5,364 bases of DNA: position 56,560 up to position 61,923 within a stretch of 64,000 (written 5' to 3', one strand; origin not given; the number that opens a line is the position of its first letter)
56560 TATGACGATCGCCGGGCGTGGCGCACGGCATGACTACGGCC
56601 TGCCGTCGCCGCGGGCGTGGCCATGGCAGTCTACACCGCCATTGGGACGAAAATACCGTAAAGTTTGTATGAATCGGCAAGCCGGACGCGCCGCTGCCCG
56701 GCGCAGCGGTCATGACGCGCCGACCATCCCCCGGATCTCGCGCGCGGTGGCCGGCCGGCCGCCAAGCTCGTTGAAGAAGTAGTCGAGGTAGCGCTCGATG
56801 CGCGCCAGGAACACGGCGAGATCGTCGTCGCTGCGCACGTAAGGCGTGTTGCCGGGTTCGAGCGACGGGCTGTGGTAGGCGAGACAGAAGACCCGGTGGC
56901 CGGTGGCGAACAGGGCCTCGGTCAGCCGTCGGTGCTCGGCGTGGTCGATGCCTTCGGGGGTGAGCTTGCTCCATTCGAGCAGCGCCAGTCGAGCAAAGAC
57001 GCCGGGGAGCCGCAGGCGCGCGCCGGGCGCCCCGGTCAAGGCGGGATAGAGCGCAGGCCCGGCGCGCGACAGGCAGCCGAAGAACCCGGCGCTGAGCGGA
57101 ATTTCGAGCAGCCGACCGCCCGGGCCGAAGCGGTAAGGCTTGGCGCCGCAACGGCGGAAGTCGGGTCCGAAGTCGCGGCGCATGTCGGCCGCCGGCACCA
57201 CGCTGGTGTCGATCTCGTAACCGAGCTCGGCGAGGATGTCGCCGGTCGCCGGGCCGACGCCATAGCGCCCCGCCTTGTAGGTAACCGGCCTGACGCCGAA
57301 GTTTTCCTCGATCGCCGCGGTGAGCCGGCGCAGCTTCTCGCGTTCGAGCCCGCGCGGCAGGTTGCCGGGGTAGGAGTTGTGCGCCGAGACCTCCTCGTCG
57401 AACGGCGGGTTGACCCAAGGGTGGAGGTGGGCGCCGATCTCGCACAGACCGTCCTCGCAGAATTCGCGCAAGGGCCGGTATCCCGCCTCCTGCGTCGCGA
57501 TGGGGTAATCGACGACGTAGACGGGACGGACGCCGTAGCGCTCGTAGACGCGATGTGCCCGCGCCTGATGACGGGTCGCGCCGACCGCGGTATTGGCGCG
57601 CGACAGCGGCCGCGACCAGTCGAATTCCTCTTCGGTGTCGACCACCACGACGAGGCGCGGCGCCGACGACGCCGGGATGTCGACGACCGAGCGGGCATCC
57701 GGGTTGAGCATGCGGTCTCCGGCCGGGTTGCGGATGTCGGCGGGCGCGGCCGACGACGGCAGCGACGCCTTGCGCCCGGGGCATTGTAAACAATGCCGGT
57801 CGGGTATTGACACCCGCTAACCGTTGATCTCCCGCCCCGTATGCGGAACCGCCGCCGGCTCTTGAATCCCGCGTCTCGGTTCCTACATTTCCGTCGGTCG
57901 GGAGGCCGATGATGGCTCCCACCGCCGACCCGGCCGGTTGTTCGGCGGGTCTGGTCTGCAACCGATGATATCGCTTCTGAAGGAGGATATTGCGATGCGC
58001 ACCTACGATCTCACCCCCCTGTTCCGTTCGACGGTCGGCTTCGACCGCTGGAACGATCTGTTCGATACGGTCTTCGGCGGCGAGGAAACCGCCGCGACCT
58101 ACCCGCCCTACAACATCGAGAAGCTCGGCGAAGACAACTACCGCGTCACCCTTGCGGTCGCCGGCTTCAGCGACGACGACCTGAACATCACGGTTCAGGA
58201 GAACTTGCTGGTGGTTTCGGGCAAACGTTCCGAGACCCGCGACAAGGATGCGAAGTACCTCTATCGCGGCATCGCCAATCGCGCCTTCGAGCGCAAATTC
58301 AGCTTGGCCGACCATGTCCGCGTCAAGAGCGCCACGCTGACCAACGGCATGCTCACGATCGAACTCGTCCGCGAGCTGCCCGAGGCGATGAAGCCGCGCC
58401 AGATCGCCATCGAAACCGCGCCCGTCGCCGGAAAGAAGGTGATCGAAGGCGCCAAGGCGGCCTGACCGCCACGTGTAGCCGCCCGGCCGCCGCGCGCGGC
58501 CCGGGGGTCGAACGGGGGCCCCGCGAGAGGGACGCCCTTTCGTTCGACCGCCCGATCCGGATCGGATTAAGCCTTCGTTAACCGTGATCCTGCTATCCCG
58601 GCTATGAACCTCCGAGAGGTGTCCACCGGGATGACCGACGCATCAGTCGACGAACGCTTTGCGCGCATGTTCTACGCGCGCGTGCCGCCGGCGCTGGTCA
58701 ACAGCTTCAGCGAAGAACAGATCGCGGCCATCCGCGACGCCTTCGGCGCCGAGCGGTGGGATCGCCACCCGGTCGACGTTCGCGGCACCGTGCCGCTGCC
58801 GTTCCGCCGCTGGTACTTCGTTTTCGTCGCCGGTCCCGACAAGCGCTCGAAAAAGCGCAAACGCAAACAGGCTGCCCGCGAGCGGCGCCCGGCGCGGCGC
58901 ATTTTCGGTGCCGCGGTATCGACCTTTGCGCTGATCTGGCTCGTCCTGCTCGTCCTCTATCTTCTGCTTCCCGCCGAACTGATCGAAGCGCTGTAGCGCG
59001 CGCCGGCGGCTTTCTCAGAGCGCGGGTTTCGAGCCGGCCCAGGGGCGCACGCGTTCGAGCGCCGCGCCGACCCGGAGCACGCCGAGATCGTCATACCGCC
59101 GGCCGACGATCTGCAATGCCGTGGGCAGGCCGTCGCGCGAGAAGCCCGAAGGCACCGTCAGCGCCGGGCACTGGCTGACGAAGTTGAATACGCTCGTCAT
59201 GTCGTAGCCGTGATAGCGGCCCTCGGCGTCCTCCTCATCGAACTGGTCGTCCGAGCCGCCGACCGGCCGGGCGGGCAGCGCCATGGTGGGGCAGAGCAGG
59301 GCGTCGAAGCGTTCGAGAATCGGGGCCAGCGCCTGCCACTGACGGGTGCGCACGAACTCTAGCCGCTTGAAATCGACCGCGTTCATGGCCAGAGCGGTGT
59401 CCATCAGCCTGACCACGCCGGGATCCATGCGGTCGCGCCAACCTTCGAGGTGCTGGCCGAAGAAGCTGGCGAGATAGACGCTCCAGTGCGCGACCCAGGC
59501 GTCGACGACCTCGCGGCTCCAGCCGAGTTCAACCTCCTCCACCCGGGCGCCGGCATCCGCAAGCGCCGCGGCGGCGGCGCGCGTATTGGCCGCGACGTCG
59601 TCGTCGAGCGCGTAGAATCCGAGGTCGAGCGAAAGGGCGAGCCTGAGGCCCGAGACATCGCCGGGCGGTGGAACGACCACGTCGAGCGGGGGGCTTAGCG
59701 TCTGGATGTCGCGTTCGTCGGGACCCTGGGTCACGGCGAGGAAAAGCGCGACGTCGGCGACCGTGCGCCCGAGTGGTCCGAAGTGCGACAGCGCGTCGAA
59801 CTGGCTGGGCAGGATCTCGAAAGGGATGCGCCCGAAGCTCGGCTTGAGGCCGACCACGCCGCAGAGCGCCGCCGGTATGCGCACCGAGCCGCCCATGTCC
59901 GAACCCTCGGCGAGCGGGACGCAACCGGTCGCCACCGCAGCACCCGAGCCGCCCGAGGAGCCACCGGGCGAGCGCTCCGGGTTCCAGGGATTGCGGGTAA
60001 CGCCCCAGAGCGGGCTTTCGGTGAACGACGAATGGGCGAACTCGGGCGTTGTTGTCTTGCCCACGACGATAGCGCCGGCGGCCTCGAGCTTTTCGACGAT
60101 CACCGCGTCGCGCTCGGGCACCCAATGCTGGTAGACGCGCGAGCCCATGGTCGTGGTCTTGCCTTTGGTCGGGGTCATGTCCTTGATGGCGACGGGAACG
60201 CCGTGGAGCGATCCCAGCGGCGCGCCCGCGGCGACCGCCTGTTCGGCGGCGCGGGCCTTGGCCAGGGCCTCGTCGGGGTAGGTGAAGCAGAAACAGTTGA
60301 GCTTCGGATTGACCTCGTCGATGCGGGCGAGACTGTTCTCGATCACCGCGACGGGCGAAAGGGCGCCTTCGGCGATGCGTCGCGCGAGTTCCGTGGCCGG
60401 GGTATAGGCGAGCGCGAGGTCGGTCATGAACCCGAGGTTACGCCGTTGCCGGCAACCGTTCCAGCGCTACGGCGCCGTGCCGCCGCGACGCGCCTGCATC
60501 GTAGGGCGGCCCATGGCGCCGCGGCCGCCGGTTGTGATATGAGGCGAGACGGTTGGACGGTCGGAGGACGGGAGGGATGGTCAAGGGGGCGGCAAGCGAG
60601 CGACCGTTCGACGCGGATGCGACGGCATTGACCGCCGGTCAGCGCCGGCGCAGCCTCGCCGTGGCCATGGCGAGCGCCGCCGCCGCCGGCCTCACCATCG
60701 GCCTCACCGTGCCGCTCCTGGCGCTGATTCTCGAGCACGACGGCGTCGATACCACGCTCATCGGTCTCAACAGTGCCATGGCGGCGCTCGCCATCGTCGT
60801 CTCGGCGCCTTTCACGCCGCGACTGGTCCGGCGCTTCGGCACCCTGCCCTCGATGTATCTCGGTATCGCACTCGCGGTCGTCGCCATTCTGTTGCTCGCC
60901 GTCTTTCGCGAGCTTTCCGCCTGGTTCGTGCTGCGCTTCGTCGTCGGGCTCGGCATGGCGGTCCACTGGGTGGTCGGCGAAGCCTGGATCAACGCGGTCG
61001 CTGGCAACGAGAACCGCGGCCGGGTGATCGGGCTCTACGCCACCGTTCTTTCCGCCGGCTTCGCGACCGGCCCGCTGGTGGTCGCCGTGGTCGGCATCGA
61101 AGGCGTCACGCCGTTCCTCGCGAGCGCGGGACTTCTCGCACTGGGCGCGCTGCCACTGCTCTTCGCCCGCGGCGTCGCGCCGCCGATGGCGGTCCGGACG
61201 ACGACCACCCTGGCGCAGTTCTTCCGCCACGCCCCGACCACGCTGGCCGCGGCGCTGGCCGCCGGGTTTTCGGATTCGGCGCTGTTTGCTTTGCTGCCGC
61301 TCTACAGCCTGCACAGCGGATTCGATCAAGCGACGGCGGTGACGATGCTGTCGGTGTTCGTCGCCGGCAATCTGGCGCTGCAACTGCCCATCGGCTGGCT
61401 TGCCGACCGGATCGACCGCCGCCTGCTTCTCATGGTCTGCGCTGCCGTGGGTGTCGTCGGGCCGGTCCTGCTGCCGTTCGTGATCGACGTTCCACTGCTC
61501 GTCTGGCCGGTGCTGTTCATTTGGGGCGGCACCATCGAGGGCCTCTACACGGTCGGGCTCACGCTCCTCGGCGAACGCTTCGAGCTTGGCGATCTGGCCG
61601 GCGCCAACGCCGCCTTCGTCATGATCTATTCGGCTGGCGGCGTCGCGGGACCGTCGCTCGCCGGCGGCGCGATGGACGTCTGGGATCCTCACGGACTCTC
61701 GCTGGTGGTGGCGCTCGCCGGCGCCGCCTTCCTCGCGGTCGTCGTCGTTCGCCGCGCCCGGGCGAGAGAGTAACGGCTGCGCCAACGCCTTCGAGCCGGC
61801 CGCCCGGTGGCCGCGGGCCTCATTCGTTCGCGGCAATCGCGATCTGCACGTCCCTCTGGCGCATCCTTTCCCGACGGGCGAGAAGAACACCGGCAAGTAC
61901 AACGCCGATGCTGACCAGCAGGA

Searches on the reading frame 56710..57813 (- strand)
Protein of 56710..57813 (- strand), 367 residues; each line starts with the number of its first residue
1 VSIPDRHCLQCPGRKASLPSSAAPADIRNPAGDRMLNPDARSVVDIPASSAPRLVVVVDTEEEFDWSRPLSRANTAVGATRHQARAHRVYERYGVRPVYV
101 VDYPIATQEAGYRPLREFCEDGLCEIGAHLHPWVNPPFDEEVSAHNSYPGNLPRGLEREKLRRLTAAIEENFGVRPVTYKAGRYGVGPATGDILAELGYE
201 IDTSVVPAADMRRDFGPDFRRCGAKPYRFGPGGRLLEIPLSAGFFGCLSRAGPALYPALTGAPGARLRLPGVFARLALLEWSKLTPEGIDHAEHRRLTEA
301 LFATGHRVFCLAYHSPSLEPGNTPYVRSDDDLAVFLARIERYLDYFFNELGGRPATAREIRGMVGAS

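Call 16: search_protein_families(library=ncbifam, proteins=[window:56710-57813:-], max_evalue=0.0001)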
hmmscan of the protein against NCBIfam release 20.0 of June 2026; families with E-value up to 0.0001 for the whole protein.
window:56710-57813:- (367 aa): 0 families

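Call 18: search_protein_families(library=pfam, proteins=[window:56710-57813:-], max_evalue=0.01)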
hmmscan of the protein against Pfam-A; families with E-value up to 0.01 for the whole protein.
window:56710-57813:- (367 aa): 0 families

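Call 28: find_homologous_proteins(query=window:56710-57708:-, max_evalue=0.00001)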
Query window:56710-57708:- (332 aa): 7916 proteins with E <= 0.00001 among 8000 candidates; the best 120 are listed.
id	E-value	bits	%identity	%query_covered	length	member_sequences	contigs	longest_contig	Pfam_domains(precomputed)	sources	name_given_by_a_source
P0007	1.0e-224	763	100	100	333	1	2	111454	-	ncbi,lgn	ncbi:MAG: polysaccharide deacetylase family protein [Alphaproteobacteria bacterium]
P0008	1.2e-160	553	74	99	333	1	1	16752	-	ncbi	ncbi:MAG: polysaccharide deacetylase family protein [Alphaproteobacteria bacterium]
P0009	7.3e-146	504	68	100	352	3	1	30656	-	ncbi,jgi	-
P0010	5.9e-145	501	67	100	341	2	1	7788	-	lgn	-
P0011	5.1e-139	482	65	99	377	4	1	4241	-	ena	-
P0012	3.9e-138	479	65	99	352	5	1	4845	-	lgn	-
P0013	9.4e-138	477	63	100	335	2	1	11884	-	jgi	jgi:hypothetical protein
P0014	3.8e-135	469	63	99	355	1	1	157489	-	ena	-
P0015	3.5e-133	462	63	100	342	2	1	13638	-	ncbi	ncbi:MAG: polysaccharide deacetylase family protein [Alphaproteobacteria bacterium]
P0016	3.7e-133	462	63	100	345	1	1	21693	-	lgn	-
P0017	8.0e-133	461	61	99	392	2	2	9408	-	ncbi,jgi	jgi:hypothetical protein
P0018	1.1e-132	461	63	100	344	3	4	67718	-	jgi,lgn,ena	-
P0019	2.0e-132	460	65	94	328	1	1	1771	-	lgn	-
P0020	1.5e-131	457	63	98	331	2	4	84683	-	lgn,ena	-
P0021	7.8e-131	455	63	99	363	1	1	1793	-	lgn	-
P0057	3.1e-125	436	59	100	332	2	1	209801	-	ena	-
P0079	1.9e-123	430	61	96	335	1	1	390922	-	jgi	jgi:hypothetical protein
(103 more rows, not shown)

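Call 29: find_encoding_contigs(protein=P0014, flank=9000, max_places=1)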
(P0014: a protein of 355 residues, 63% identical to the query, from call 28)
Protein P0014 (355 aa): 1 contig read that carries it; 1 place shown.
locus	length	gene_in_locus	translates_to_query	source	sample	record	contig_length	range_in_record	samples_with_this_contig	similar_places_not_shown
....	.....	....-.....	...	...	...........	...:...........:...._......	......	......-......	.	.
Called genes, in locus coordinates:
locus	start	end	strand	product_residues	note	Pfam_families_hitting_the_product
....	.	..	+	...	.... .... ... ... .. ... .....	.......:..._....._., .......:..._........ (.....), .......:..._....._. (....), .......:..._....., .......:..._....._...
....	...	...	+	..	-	-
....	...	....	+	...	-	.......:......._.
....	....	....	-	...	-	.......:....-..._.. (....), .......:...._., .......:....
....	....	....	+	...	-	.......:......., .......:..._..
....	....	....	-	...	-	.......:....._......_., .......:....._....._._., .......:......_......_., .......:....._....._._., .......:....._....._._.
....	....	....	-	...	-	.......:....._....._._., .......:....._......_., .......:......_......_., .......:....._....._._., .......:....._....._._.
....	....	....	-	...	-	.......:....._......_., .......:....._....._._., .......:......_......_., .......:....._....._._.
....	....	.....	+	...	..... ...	-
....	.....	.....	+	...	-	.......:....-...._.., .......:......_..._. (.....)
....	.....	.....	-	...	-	-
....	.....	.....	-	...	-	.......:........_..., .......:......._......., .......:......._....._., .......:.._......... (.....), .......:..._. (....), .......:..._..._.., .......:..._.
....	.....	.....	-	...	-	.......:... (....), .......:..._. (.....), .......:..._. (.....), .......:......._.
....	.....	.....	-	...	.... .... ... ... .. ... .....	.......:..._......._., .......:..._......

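Call 30: find_encoding_contigs(protein=P0057, flank=9000, max_places=1)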
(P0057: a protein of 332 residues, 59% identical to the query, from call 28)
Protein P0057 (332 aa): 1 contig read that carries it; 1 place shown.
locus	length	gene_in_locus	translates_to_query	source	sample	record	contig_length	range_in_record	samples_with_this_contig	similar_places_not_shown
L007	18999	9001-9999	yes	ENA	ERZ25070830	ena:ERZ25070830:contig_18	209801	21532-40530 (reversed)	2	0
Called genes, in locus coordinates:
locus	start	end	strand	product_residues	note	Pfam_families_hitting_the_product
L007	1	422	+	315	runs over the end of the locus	PF00106:adh_short, PF08659:KR, PF13561:adh_short_C2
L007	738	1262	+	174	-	PF05138:PaaA_PaaC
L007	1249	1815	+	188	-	-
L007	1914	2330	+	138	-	PF13279:4HBT_2, PF03061:4HBT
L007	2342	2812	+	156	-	PF12802:MarR_2, PF01047:MarR, PF13412:HTH_24 (weak), PF13463:HTH_27 (weak)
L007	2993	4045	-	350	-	PF07883:Cupin_2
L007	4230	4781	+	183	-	-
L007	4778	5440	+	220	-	PF00534:Glycos_transf_1, PF13692:Glyco_trans_1_4, PF13524:Glyco_trans_1_2 (faint)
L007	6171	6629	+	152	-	PF13358:DDE_3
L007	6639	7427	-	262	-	PF13439:Glyco_transf_4, PF13579:Glyco_trans_4_4 (weak), PF00534:Glycos_transf_1, PF13692:Glyco_trans_1_4, PF13524:Glyco_trans_1_2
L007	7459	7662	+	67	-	-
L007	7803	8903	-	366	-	PF13439:Glyco_transf_4, PF13579:Glyco_trans_4_4, PF00534:Glycos_transf_1, PF13692:Glyco_trans_1_4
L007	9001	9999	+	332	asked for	-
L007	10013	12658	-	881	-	PF14559:TPR_19 (weak), PF13432:TPR_16 (weak), PF12895:ANAPC3 (weak), PF14559:TPR_19 (weak), PF23914:TPR_CcmH_CycH (weak), PF13432:TPR_16 (weak), PF14559:TPR_19 (weak), PF09976:TPR_21, +20 more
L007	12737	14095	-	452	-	PF00072:Response_reg, PF12728:HTH_17 (faint), PF00158:Sigma54_activat, PF14532:Sigma54_activ_2, PF01078:Mg_chelatase (faint), PF07728:AAA_5 (weak), PF25601:AAA_lid_14, PF02954:HTH_8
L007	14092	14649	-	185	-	PF02518:HATPase_c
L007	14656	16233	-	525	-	PF01590:GAF (weak), PF13185:GAF_2 (weak), PF13492:GAF_3 (weak)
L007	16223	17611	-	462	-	PF13727:CoA_binding_3 (weak), PF02397:Bac_transf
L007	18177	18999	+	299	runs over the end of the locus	-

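Call 31: find_encoding_contigs(protein=P0079, flank=9000, max_places=1)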
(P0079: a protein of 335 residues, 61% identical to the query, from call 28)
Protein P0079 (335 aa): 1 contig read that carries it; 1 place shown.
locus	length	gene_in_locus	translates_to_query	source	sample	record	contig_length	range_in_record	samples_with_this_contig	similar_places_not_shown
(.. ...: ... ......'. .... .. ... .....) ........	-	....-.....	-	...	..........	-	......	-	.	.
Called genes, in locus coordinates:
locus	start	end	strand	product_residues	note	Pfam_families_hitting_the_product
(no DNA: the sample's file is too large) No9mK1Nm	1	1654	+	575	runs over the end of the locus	PF02776:TPP_enzyme_N, PF00205:TPP_enzyme_M, PF02775:TPP_enzyme_C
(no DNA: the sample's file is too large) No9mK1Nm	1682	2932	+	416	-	PF02515:CoA_transf_3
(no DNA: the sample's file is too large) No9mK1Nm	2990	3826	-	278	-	PF01557:FAA_hydrolase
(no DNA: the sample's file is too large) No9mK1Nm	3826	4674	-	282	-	PF01557:FAA_hydrolase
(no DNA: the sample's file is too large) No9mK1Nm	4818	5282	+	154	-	PF07883:Cupin_2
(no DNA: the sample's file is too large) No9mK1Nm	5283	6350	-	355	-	PF07883:Cupin_2, PF02311:AraC_binding (faint), PF07883:Cupin_2 (weak)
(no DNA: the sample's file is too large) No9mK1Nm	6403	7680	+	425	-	PF13439:Glyco_transf_4, PF13579:Glyco_trans_4_4, PF00534:Glycos_transf_1, PF13692:Glyco_trans_1_4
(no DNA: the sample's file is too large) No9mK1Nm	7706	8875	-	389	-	PF13439:Glyco_transf_4, PF13579:Glyco_trans_4_4, PF20706:GT4-conflict (weak), PF00534:Glycos_transf_1, PF13692:Glyco_trans_1_4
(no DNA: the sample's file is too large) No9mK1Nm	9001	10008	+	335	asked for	-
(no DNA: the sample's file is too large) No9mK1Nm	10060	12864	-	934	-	PF09976:TPR_21 (faint), PF12895:ANAPC3 (faint), PF14559:TPR_19 (weak), PF23914:TPR_CcmH_CycH (weak), PF14559:TPR_19 (weak), PF23914:TPR_CcmH_CycH (weak), PF13432:TPR_16 (weak), PF14559:TPR_19 (weak), +18 more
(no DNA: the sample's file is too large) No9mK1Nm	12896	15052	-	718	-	PF01522:Polysacc_deac_1, PF11959:DUF3473, PF00072:Response_reg, PF00158:Sigma54_activat, PF14532:Sigma54_activ_2, PF07728:AAA_5, PF25601:AAA_lid_14, PF02954:HTH_8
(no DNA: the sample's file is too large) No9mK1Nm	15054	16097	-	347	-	PF20720:nSTAND3 (weak), PF01637:ATPase_2, PF02367:TsaE (faint), PF13191:AAA_16, PF13173:AAA_14 (faint), PF13401:AAA_22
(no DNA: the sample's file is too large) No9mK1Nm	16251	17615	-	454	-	-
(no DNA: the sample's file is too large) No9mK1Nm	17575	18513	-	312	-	PF01656:CbiA (weak), PF10609:ParA (weak), PF13614:AAA_31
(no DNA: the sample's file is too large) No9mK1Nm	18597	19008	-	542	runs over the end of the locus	PF02706:Wzz (weak), PF13807:GNVR (weak)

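Call 34: find_encoding_contigs(protein=P0007, flank=3000, max_places=2)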
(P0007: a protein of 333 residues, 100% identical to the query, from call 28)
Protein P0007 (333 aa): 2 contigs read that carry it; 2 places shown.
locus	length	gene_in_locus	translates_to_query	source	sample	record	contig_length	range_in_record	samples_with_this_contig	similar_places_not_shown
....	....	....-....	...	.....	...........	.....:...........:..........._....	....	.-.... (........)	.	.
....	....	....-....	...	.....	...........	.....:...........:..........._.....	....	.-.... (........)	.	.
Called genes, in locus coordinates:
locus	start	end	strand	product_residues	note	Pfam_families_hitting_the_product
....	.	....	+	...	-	?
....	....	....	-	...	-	-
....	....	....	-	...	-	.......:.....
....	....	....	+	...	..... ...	-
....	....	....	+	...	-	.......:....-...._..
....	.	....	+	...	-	?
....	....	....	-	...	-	-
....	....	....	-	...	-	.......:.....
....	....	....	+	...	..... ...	-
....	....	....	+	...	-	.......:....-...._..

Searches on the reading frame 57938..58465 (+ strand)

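Call 18: search_protein_families(library=pfam, proteins=[window:57938-58465:+], max_evalue=0.01)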
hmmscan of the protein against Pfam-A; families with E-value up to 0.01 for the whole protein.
window:57938-58465:+ (175 aa): 2 families
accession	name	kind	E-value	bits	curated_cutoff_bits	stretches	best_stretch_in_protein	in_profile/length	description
PF00011.27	HSP20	-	1.2e-21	77.1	20.8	1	63-158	4-101/102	Hsp20/alpha crystallin family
PF17886.7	ArsA_HSP20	-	0.0037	17.2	22.5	1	65-142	1-62/63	HSP20-like domain found in ArsA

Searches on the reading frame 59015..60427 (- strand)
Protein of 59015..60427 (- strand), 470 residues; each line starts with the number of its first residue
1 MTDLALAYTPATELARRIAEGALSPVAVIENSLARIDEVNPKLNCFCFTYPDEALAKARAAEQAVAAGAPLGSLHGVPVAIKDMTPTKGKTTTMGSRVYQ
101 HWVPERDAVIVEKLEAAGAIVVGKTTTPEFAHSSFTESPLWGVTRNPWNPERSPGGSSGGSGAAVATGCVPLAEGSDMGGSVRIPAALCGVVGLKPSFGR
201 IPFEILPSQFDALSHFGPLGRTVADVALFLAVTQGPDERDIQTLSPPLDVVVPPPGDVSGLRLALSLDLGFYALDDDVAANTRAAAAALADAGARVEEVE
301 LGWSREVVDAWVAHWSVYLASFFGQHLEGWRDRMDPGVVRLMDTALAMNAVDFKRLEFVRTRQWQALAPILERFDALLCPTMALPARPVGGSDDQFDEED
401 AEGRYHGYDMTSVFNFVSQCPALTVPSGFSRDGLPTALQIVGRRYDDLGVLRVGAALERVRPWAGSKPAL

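Call 5: search_protein_families(library=pfam, proteins=[window:59015-60427:-], max_evalue=0.01)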
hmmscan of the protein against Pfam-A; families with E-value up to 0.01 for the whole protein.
window:59015-60427:- (470 aa): 1 family
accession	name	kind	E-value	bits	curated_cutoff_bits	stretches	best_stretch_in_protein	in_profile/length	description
PF01425.27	Amidase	-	4.6e-107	359.3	27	1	28-450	2-444/445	Amidase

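Call 6: search_protein_families(library=ncbifam, proteins=[window:59015-60427:-], max_evalue=0.01)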
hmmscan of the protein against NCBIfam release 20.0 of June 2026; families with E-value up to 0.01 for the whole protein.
window:59015-60427:- (470 aa): 26 families (the best 25 are shown)
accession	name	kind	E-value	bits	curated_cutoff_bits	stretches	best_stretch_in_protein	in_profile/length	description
NF004815.0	PRK06169.1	equivalog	3.3e-123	411.7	506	1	6-468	7-466/471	amidase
NF005686.0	PRK07486.1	subfamily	8.3e-105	351.2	465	1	6-468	11-480/486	amidase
NF005450.0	PRK07042.1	equivalog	3.2e-100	335.8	458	1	10-464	8-455/464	amidase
NF005687.0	PRK07487.1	subfamily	2e-94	317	428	1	10-459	9-454/468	amidase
NF004717.0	PRK06061.1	equivalog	3.2e-84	283.4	498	1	11-468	19-474/483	amidase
NF009119.0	PRK12470.1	equivalog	3e-83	280.4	498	1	5-469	5-460/462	amidase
NF004816.0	PRK06170.1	equivalog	1.9e-79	267.6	503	1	6-460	9-481/493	amidase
NF006631.0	PRK09201.1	equivalog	2.9e-75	253.8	461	1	9-459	7-453/466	AtzE family amidohydrolase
TIGR02715.1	amido_AtzE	subfamily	8.7e-75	252.4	425.75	1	12-459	3-446/452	AtzE family amidohydrolase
NF005899.0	PRK07869.1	equivalog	1.1e-74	251.9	418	1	2-464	8-465/471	amidase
NF005688.0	PRK07488.1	equivalog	7.5e-73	246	532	1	6-460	8-465/474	indoleacetamide hydrolase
TIGR00132.1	gatA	equivalog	3.8e-71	240.2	481.1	2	18-302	5-287/466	Asp-tRNA(Asn)/Glu-tRNA(Gln) amidotransferase subunit GatA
NF005460.0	PRK07056.1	subfamily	1.1e-69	235.6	447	1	10-460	9-452/457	amidase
NF005565.0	PRK07235.1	subfamily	2.4e-66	224.4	545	2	57-312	72-329/506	amidase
NF004766.0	PRK06102.1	equivalog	2e-65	221.7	559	1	10-460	9-450/455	amidase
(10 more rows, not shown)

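Call 7: search_protein_families(library=padloc, proteins=[window:59015-60427:-], max_evalue=0.01)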
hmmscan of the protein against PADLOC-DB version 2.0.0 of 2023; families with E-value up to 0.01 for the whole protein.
window:59015-60427:- (470 aa): 0 families

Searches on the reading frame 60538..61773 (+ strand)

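Call 18: search_protein_families(library=pfam, proteins=[window:60538-61773:+], max_evalue=0.01)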
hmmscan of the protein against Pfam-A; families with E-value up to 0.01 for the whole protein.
window:60538-61773:+ (411 aa): 3 families
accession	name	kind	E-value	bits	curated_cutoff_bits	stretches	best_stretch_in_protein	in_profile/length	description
PF07690.21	MFS_1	-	6.3e-46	157.3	33.4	2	45-330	3-305/347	Major Facilitator Superfamily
PF12832.13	MFS_1_like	-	4.1e-12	46.3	25.2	1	29-181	203-357/373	MFS_1 like family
PF00083.30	Sugar_tr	-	5.8e-10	39.1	22.3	2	71-184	44-160/452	Sugar (and other) transporter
